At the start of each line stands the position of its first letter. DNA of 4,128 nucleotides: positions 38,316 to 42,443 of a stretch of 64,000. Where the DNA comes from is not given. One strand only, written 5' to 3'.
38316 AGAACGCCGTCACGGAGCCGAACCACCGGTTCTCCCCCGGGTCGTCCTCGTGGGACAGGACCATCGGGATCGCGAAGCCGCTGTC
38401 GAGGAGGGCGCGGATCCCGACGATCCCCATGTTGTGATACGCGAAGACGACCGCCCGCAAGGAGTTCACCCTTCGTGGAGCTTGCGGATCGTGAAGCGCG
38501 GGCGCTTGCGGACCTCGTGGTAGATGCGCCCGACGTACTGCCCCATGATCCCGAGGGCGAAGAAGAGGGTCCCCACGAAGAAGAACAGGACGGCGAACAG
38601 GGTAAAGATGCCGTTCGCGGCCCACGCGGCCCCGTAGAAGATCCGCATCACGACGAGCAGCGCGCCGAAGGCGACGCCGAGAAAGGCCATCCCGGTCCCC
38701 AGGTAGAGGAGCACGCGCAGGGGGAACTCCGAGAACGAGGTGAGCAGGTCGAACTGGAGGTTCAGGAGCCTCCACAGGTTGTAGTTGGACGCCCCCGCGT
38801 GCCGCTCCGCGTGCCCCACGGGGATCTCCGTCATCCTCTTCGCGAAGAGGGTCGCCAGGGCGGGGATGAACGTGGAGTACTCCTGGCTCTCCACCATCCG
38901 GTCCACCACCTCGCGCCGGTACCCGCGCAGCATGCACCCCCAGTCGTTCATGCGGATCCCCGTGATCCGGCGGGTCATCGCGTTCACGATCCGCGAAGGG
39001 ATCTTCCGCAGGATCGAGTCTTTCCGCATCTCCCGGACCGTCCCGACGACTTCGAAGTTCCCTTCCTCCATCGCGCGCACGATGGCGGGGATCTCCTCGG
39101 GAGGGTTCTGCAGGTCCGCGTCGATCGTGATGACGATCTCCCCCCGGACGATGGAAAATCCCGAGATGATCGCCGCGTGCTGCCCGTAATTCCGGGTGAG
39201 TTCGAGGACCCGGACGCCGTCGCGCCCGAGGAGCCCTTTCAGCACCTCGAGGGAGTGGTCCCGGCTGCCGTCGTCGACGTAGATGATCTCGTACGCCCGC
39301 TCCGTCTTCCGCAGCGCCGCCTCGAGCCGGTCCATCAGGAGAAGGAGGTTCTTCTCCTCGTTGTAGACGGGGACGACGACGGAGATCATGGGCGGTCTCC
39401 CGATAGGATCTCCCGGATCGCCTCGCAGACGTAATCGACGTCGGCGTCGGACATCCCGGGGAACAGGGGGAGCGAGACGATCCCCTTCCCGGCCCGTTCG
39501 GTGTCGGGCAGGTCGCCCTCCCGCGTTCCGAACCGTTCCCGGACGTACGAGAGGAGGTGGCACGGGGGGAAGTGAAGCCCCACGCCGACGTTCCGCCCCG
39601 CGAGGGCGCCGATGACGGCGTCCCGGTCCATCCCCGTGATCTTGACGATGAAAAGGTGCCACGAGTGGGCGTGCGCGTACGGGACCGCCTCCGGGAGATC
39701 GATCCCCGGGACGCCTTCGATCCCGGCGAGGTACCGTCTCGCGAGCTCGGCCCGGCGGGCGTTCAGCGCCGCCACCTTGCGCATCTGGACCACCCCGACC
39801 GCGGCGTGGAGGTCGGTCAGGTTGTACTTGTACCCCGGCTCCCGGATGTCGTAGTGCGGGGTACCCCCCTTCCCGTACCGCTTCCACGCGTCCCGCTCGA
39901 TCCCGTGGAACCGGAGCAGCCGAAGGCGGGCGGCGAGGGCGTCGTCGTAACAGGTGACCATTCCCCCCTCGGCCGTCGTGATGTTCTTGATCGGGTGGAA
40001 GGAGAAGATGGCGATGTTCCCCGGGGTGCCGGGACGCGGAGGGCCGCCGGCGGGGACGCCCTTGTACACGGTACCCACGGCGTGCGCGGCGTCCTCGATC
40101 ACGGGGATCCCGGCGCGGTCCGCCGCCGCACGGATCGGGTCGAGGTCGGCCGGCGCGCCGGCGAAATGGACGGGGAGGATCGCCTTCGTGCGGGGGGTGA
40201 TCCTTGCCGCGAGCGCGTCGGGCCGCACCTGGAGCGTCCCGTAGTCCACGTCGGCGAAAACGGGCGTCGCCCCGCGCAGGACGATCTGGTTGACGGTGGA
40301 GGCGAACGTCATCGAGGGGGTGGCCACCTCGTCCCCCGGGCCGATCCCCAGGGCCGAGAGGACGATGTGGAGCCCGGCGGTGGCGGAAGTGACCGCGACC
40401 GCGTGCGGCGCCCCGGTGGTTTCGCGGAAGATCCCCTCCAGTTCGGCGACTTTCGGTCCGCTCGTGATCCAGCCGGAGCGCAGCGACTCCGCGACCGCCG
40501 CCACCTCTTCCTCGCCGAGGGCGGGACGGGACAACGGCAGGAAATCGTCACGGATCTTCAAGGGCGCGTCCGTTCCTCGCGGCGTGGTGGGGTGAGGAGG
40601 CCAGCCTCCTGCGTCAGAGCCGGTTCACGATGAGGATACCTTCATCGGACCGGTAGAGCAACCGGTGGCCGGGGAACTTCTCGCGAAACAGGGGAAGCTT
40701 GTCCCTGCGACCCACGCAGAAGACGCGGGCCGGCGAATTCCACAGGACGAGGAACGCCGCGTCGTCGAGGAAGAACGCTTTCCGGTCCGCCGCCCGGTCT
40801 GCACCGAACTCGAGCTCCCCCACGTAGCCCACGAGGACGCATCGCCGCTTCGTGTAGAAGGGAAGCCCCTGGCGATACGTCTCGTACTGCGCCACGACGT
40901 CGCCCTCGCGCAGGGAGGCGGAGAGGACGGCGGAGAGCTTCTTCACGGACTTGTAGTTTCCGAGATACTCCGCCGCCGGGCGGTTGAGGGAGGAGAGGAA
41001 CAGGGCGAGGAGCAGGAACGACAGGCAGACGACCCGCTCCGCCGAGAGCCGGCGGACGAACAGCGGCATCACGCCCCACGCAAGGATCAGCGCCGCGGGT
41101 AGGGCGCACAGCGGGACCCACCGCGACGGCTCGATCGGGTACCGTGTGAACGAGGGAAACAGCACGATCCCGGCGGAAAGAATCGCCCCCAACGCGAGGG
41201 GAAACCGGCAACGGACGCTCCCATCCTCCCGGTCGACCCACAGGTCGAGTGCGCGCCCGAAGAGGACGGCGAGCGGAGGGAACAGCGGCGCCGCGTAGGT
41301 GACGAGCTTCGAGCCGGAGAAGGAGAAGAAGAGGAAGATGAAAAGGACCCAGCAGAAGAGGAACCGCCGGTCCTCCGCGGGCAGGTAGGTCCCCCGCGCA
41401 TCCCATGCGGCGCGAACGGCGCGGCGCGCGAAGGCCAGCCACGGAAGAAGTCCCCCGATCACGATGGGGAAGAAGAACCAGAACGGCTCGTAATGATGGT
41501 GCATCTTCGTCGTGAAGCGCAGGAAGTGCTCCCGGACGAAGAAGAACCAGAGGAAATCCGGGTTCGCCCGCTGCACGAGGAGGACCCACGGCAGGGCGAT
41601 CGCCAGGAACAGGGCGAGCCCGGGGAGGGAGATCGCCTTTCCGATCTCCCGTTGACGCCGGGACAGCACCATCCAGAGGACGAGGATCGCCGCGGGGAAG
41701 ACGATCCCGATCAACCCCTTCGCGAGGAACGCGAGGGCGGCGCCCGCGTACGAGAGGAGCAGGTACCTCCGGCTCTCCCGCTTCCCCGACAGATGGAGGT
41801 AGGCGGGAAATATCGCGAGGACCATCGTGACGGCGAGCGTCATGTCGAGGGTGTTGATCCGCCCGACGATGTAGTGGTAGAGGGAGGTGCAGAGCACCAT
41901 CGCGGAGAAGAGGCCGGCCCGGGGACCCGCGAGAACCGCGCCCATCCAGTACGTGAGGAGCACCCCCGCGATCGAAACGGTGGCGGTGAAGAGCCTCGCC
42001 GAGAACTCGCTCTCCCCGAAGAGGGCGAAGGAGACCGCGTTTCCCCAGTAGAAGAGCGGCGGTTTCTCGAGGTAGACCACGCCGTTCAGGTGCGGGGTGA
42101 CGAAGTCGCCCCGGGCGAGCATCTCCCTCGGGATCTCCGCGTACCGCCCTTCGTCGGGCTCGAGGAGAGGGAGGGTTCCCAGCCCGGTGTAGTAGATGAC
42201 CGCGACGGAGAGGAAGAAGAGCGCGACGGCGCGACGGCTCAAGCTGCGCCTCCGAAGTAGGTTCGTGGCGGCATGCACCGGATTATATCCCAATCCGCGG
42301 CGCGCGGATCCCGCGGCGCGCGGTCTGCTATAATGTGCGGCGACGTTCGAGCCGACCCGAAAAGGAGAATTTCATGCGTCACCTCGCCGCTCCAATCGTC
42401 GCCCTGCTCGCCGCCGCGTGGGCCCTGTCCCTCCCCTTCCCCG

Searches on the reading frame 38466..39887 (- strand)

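Call 19: search_protein_families(library=pfam, proteins=[window:38466-39887:-], max_evalue=0.0001)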
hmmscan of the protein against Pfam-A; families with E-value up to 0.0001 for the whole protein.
window:38466-39887:- (473 aa): 3 families
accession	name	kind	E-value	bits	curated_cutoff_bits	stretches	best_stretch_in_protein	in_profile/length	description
PF00535.33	Glycos_transf_2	-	2.7e-31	109.2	23.3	1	169-329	1-165/168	Glycosyl transferase family 2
PF13641.12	Glyco_tranf_2_3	-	3.5e-10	40.7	27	1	165-301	1-132/230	Glycosyltransferase like family 2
PF10111.15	Glyco_tranf_2_2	-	6e-07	29.7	27.3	1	169-270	1-103/276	Glycosyltransferase like family 2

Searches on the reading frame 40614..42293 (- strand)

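Call 19: search_protein_families(library=pfam, proteins=[window:40614-42293:-], max_evalue=0.0001)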
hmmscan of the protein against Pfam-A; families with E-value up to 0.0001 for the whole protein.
window:40614-42293:- (559 aa): 3 families
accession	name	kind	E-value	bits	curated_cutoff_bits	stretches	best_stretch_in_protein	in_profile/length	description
PF13231.12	PMT_2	-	1.5e-19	71.2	26.1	1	77-237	2-158/160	Dolichyl-phosphate-mannose-protein mannosyltransferase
PF02366.24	PMT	-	1.4e-18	67.8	22.7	1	23-248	5-242/245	Dolichyl-phosphate-mannose-protein mannosyltransferase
PF18583.6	Arnt_C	-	1.1e-09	38.3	26.5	1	459-555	7-101/103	Aminoarabinose transferase C-terminal domain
